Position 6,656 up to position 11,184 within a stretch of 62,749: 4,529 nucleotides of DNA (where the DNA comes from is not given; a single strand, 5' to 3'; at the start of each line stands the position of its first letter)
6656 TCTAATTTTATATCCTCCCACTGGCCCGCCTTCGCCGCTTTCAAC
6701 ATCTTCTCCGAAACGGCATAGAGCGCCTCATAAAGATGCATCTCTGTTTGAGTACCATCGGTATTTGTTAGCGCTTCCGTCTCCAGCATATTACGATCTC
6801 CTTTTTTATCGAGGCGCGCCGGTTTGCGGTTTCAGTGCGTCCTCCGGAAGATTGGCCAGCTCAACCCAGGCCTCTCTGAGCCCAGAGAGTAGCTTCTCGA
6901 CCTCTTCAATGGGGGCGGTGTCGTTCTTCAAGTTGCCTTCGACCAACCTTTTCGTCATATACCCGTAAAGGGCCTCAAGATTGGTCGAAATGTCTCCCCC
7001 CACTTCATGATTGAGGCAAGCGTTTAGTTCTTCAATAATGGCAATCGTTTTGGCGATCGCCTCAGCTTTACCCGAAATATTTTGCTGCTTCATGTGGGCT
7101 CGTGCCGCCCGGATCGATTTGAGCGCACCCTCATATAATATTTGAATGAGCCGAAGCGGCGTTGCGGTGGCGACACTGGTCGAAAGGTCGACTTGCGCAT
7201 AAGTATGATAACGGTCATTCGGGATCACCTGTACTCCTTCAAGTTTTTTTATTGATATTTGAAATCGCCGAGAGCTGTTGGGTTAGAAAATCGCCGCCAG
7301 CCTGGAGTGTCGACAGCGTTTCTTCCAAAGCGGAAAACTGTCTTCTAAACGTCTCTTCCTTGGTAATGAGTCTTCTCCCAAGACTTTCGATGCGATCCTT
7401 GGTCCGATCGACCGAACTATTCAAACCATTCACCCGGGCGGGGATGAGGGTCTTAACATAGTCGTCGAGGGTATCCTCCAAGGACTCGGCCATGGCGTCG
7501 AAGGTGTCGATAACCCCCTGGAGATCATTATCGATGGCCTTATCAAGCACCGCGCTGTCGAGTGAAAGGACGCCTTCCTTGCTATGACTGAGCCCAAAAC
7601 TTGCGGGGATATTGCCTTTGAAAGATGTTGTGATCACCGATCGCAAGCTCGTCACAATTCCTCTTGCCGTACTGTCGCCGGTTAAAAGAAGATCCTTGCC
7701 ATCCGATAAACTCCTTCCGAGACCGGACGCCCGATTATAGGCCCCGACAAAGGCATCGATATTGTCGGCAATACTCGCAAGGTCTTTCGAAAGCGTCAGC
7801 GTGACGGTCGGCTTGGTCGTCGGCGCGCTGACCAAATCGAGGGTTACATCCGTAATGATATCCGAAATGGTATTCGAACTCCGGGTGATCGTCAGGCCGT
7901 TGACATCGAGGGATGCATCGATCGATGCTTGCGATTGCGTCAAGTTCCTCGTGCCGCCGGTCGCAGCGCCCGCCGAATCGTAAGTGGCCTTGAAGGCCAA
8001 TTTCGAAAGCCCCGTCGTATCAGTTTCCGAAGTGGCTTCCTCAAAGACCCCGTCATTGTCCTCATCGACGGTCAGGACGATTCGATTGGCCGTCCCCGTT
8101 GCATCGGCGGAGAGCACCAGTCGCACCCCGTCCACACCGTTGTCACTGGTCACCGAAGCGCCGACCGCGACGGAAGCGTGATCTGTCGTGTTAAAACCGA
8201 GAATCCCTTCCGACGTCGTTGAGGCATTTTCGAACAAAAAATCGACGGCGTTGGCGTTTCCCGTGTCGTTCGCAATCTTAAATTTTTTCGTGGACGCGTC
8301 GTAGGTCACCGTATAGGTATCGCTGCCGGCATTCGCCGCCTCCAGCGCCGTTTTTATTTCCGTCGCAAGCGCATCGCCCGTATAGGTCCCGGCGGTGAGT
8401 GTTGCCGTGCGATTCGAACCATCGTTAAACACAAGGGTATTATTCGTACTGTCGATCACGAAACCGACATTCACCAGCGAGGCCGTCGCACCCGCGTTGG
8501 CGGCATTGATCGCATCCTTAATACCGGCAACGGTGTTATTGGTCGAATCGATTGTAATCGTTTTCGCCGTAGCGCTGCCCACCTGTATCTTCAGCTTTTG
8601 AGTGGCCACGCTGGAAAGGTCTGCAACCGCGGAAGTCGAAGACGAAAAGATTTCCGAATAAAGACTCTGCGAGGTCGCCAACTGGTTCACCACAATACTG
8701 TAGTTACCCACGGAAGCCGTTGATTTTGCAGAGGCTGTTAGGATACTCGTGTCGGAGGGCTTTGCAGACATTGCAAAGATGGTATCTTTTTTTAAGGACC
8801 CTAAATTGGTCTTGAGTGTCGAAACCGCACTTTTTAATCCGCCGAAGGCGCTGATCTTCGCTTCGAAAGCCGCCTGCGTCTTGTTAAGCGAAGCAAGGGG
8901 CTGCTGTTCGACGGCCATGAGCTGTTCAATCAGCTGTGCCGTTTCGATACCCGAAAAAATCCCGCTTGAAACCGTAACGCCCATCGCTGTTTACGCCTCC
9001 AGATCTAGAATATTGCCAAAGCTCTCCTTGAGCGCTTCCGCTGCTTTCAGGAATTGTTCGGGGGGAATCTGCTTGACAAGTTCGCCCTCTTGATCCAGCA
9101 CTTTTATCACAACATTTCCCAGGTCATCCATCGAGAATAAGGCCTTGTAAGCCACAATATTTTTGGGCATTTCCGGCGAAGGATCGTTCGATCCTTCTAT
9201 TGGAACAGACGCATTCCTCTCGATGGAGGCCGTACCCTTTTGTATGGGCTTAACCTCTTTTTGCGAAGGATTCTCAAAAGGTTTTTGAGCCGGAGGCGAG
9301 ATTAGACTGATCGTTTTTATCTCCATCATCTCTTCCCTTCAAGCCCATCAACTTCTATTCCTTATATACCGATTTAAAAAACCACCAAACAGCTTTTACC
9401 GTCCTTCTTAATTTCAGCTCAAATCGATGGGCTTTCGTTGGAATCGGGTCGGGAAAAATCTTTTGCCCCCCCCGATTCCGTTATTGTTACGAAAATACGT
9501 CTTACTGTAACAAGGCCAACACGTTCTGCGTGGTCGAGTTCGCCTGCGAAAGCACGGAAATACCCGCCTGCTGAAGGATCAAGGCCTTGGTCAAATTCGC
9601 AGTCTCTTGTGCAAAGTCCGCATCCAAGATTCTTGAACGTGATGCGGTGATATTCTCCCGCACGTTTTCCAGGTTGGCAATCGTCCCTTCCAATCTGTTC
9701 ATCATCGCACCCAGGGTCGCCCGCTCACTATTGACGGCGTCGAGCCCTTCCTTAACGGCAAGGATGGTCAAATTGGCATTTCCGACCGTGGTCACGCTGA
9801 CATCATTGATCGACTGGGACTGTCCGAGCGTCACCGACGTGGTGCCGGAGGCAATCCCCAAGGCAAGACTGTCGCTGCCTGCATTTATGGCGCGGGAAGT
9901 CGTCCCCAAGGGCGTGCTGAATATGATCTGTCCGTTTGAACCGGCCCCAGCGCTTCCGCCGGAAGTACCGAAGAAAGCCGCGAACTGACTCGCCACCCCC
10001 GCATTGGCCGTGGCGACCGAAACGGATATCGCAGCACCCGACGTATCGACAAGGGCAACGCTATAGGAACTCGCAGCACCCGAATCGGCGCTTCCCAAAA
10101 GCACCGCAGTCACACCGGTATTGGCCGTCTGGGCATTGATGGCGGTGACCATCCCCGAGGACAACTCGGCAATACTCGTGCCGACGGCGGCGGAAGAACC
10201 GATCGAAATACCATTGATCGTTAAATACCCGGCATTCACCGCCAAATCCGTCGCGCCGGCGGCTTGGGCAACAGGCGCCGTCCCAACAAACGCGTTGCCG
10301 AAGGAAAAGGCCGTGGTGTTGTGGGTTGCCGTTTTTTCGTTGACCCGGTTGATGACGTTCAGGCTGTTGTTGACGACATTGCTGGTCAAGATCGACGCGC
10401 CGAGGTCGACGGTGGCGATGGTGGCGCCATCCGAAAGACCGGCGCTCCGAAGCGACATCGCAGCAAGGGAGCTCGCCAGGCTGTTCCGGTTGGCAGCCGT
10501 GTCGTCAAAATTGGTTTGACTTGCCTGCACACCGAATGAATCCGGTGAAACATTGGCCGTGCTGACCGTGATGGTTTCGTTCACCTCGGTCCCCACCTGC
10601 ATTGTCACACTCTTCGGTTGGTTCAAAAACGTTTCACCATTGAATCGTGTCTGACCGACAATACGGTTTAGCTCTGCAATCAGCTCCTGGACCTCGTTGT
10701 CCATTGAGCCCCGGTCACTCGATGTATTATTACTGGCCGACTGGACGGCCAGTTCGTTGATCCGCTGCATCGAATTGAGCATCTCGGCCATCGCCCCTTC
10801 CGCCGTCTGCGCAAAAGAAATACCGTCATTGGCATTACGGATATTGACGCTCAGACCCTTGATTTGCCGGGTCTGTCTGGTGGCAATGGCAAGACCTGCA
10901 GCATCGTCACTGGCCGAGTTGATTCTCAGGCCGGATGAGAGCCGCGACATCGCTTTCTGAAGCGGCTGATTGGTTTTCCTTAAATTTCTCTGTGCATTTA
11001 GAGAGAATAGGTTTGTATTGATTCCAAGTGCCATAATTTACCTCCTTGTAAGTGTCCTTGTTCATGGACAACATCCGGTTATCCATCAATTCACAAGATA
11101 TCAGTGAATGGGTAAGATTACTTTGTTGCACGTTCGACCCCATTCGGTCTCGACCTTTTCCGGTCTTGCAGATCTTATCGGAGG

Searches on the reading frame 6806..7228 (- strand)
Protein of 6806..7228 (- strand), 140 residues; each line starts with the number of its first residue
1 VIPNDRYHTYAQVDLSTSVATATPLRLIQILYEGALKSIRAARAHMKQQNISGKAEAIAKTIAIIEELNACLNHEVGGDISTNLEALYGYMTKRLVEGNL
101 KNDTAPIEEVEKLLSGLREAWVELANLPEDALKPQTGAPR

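Call 12: search_protein_families(library=pfam, proteins=[window:6806-7228:-], max_evalue=0.001)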
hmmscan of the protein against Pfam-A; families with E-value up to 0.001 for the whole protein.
window:6806-7228:- (140 aa): 2 families
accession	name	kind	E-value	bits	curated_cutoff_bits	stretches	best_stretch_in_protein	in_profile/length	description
PF02561.19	FliS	-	2.5e-39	134.5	26.7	1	7-124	1-114/115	Flagellar protein FliS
PF16271.10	DUF4924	-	5.1e-05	23.8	30.3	1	49-122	97-171/179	Domain of unknown function (DUF4924)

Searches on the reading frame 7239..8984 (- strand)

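Call 3: search_protein_families(library=pfam, proteins=[window:7239-8984:-], max_evalue=0.01)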
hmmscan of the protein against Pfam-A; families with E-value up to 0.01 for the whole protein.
window:7239-8984:- (581 aa): 2 families
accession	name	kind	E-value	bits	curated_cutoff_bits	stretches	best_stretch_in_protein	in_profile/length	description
PF07195.17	FliD_C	-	5.4e-32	111.5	25.4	1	356-561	3-235/236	Flagellar hook-associated protein 2 C-terminus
PF02465.23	FliD_N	-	5.1e-24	85.2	24.8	1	11-106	1-97/97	Flagellar hook-associated protein 2 N-terminus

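Call 4: search_protein_families(library=ncbifam, proteins=[window:7239-8984:-], max_evalue=0.01)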
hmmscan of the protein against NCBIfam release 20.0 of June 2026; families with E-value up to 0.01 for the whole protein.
window:7239-8984:- (581 aa): 7 families
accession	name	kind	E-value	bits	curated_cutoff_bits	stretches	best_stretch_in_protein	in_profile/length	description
NF005955.1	PRK08032.1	equivalog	2.7e-51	175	387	2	5-178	5-173/465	flagellar filament capping protein FliD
NF005188.0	PRK06664.1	equivalog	1.2e-28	99.8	469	3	349-428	385-462/661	flagellar hook-associated protein FliD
NF009400.1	PRK12765.1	equivalog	4.5e-21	75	448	2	268-499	163-400/596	flagellar filament capping protein FliD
NF005281.0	PRK06798.1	equivalog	3.8e-19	69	375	1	286-562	170-425/440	flagellar hook-associated protein 2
NF005833.0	PRK07737.1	equivalog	4.3e-19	68.9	444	2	7-169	6-167/501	flagellar hook-associated protein 2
NF006282.1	PRK08453.1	equivalog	4.2e-13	48.7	500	1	323-501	401-589/673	flagellar filament capping protein FliD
NF049873.2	cytotoxin_MakE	exception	0.007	15.4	360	0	469-575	61-169/352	alpha-pore-forming cytotoxin subunit MakE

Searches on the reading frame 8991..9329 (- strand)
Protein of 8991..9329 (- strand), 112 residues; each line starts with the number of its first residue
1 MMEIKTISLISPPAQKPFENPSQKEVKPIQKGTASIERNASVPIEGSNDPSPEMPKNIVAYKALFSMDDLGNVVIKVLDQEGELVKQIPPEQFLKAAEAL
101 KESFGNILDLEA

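Call 12: search_protein_families(library=pfam, proteins=[window:8991-9329:-], max_evalue=0.001)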
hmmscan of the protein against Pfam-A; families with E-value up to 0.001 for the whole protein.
window:8991-9329:- (112 aa): 1 family
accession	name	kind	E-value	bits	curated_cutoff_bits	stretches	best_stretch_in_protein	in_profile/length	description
PF03646.20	FlaG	-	5.8e-09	36.4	23.8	1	62-109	51-100/101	FlaG protein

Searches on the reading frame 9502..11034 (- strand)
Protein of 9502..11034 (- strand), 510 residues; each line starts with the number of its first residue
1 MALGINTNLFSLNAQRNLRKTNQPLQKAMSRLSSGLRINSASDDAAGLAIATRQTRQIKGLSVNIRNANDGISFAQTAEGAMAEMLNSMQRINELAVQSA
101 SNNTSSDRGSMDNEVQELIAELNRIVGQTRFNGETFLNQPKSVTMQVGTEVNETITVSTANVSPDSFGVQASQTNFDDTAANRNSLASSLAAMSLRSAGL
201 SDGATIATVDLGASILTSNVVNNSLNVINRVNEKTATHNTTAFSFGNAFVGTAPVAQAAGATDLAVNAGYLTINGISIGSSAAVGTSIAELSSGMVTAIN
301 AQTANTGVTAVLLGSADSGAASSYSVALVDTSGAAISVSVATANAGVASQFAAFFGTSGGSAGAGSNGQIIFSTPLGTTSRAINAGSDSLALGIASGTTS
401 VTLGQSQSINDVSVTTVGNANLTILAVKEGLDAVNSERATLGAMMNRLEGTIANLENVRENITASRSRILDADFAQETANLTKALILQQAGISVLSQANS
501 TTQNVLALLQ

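Call 3: search_protein_families(library=pfam, proteins=[window:9502-11034:-], max_evalue=0.01)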
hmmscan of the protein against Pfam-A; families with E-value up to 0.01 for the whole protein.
window:9502-11034:- (510 aa): 3 families
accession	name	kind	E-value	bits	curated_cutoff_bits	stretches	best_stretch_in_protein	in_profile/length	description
PF00669.25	Flagellin_N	-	2.4e-41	141.5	26.6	1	5-139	1-136/139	Bacterial flagellin N-terminal helical region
PF00700.27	Flagellin_C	-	1.3e-24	86.7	23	1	426-509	3-86/86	Bacterial flagellin C-terminal helical region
PF16522.10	FliS_cochap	-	0.007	16.7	43.2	0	51-133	19-93/149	Flagellar FLiS export co-chaperone, HP1076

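Call 4: search_protein_families(library=ncbifam, proteins=[window:9502-11034:-], max_evalue=0.01)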
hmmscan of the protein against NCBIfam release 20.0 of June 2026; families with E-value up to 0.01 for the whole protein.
window:9502-11034:- (510 aa): 27 families (the best 25 are shown)
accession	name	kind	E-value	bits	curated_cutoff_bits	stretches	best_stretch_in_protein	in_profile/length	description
NF009448.0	PRK12806.1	equivalog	3.5e-86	289.9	531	1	1-510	1-474/475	flagellin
NF005294.0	PRK06819.1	subfamily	6.7e-81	272.7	387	2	1-245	1-249/376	FliC/FljB family flagellin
NF006467.0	PRK08869.1-2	subfamily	1.1e-79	268.4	443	2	1-271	1-276/400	flagellin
NF009444.0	PRK12802.1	equivalog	3.1e-76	256.6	332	2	1-229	1-231/282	flagellin domain-containing protein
NF005953.0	PRK08026.1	subfamily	5.8e-74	250.6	619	1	1-510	1-547/548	FliC/FljB family flagellin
NF006466.0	PRK08869.1-1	subfamily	5.7e-70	236.7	426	2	1-178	1-180/377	flagellin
NF006468.0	PRK08869.1-3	subfamily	4.6e-67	226.7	436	2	1-169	1-171/378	polar flagellin E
NF038071.1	lat_flg_LafA_2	exception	1.4e-65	221.5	365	2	1-235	1-236/284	lateral flagellin LafA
NF006469.0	PRK08869.1-4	equivalog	1.5e-64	218.7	627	2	1-180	1-182/377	flagellin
NF006470.0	PRK08869.1-5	equivalog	8.7e-60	202.9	423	2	3-261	2-266/388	flagellin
NF009446.0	PRK12804.1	subfamily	4.1e-53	180.8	352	2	5-177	3-187/301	flagellin Hag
NF009449.0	PRK12807.1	subfamily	2.2e-47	162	347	2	5-210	3-205/287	flagellin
NF009450.0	PRK12808.1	equivalog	3e-47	162.3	476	2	5-176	3-177/476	flagellin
NF010115.0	PRK13588.1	subfamily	2.2e-44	152.3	503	2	1-359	1-339/514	flagellin B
NF006264.0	PRK08411.1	subfamily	1.1e-42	146.6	729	2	1-311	1-290/572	flagellin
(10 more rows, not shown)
